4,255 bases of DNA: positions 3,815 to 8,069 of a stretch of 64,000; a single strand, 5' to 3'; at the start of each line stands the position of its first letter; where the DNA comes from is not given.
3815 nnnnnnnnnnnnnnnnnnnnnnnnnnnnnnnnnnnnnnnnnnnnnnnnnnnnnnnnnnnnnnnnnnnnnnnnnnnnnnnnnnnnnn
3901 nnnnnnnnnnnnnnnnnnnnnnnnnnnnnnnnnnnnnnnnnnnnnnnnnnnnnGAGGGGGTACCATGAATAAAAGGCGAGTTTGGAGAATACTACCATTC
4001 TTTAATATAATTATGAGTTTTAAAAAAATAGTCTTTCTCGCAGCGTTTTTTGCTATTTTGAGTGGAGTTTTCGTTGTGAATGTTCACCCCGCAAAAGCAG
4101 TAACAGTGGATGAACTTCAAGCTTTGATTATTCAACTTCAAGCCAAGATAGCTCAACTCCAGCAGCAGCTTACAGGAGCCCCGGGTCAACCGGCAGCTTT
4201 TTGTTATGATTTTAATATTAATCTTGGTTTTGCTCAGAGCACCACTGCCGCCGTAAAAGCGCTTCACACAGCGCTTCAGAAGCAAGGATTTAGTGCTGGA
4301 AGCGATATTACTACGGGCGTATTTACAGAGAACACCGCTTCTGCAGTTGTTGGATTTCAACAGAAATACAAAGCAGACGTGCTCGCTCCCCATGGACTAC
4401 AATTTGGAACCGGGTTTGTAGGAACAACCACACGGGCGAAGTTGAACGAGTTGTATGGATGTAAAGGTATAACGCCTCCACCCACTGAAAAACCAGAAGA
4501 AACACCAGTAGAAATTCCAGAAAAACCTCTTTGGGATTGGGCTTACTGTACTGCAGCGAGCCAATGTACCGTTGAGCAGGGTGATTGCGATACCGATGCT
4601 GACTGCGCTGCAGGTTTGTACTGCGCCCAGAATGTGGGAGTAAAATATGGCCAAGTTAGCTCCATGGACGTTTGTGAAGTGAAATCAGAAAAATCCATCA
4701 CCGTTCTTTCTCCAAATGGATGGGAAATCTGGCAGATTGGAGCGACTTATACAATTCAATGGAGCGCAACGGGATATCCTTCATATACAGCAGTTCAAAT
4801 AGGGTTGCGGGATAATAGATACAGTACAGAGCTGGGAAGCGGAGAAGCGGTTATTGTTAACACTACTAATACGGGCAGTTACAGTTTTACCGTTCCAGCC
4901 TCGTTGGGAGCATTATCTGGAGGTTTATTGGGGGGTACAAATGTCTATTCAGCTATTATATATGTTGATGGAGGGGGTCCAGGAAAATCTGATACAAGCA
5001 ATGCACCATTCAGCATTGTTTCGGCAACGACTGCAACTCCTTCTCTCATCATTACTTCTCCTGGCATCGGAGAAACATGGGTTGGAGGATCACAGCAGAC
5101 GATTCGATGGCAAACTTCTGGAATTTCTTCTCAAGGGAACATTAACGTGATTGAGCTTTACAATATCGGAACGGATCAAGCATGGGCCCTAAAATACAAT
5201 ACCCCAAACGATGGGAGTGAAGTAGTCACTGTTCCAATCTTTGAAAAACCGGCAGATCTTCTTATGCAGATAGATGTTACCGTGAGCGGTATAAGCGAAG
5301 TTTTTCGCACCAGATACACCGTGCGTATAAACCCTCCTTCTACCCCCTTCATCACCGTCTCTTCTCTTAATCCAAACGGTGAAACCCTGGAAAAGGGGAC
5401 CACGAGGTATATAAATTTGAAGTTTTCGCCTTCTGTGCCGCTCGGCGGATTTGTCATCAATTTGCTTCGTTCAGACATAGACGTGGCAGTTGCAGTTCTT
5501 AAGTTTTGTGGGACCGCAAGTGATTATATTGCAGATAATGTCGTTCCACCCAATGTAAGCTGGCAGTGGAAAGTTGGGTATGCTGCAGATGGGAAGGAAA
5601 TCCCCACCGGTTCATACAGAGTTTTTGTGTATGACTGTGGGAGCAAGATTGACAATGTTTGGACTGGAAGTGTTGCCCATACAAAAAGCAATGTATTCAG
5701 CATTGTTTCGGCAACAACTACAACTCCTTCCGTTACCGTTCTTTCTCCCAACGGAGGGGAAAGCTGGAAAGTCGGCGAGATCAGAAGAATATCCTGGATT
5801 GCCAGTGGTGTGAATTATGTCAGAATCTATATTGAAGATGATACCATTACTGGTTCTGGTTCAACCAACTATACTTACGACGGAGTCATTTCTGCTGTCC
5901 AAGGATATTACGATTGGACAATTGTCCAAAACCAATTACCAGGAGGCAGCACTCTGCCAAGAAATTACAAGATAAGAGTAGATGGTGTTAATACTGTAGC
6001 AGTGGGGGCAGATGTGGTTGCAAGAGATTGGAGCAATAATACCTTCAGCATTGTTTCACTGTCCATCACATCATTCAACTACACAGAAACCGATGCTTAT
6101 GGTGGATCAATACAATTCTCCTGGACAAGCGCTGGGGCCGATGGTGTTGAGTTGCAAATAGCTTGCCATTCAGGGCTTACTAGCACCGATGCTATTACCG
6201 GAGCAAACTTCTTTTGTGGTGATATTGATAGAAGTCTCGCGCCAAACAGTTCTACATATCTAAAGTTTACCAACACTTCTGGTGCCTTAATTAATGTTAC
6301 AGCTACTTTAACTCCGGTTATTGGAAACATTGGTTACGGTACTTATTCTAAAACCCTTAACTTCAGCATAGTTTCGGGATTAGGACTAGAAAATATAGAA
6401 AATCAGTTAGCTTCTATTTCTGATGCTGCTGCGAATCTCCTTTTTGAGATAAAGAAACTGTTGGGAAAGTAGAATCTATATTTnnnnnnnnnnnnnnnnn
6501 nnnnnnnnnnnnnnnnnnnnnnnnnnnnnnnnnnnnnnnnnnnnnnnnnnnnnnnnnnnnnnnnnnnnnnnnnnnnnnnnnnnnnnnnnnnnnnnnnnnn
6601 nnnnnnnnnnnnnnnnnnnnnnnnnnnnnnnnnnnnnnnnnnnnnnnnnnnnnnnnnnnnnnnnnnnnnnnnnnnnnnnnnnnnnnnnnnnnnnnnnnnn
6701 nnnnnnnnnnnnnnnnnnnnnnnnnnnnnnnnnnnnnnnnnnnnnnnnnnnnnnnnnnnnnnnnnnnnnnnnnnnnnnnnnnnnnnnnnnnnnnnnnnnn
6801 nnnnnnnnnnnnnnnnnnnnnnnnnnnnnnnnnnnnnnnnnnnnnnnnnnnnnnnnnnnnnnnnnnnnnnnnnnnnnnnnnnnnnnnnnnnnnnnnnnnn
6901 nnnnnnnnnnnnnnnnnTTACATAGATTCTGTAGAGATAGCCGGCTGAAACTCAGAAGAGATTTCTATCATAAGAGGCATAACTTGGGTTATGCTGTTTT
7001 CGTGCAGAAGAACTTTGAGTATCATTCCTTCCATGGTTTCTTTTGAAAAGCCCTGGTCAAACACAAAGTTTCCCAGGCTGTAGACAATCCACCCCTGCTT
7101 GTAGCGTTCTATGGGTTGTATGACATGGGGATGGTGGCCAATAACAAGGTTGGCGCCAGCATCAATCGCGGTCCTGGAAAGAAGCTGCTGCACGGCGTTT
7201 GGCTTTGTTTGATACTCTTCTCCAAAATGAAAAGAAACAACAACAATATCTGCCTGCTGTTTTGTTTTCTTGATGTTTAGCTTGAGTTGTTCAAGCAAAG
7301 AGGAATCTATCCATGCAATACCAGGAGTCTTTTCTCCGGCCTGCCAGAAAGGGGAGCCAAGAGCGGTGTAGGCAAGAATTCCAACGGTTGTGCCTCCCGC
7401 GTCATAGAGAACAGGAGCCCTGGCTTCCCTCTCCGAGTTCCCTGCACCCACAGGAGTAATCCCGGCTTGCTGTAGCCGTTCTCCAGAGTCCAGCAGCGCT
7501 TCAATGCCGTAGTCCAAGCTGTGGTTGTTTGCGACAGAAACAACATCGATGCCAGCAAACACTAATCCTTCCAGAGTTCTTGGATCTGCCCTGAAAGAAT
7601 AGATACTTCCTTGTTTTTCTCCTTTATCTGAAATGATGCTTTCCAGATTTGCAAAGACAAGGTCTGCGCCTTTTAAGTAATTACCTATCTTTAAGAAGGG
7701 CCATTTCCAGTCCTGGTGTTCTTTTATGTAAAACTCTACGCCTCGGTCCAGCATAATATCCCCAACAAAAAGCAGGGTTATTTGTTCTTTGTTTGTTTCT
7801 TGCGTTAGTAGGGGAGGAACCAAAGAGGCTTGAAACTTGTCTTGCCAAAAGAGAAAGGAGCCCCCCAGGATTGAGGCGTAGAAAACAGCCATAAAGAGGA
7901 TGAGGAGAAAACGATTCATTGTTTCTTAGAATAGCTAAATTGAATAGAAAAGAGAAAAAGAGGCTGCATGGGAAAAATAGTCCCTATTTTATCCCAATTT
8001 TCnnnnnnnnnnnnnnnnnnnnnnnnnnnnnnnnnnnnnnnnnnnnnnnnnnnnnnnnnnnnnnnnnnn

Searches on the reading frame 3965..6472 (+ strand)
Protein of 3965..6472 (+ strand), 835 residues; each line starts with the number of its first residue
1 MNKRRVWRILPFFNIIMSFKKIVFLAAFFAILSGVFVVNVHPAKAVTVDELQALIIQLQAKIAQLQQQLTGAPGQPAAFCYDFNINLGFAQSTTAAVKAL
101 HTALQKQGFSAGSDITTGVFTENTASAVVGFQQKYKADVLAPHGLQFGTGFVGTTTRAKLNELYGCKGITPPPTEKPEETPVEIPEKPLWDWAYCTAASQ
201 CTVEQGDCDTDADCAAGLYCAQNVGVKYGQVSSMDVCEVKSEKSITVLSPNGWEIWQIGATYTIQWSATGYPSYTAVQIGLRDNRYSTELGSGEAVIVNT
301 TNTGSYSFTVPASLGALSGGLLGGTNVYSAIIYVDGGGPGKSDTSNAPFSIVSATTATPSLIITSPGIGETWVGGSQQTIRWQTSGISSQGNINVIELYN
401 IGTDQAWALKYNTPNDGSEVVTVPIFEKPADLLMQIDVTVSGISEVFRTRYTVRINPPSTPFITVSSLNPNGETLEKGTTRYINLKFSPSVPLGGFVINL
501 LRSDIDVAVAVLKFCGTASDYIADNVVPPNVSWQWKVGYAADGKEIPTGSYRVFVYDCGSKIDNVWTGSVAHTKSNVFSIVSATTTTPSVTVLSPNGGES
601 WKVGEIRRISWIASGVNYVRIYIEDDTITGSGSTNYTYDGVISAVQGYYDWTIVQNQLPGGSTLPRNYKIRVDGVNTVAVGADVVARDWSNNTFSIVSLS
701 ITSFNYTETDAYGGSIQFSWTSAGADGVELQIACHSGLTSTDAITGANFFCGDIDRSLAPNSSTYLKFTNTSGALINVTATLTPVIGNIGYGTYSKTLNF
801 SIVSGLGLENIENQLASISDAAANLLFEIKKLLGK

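Call 47: search_protein_families(library=pfam, proteins=[window:3965-6472:+], max_evalue=0.001)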
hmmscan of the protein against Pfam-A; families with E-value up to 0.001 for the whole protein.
window:3965-6472:+ (835 aa): 3 families
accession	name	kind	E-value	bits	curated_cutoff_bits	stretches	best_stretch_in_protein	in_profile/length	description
PF10342.15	Kre9_KNH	-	5.2e-07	30.8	24.6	1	249-316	1-67/94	Kre9/KNH-like N-terminal Ig-like domain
PF01471.23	PG_binding_1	-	0.00018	22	23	1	95-136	3-42/57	Putative peptidoglycan binding domain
PF14610.12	Psg1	-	0.00029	21.1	30.1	0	593-662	28-104/186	Ykl077w/Psg1 (Pma1 Stabilization in Golgi)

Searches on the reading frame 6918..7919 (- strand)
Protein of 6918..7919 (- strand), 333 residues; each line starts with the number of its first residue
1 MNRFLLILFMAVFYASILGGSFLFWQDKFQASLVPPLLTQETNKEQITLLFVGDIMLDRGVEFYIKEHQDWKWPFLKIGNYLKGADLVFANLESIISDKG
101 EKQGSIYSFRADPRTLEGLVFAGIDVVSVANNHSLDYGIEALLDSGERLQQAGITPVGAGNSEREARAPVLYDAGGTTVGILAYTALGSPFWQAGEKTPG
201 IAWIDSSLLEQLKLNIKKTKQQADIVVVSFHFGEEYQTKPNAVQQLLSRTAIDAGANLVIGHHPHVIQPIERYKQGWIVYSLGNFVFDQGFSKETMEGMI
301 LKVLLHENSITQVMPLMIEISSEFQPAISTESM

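Call 47: search_protein_families(library=pfam, proteins=[window:6918-7919:-], max_evalue=0.001)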
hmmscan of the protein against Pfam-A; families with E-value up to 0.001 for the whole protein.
window:6918-7919:- (333 aa): 1 family
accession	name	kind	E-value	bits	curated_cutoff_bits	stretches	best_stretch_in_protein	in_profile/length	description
PF09587.15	PGA_cap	-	7.7e-77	258.7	27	1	48-289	1-255/255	Bacterial capsule synthesis protein PGA_cap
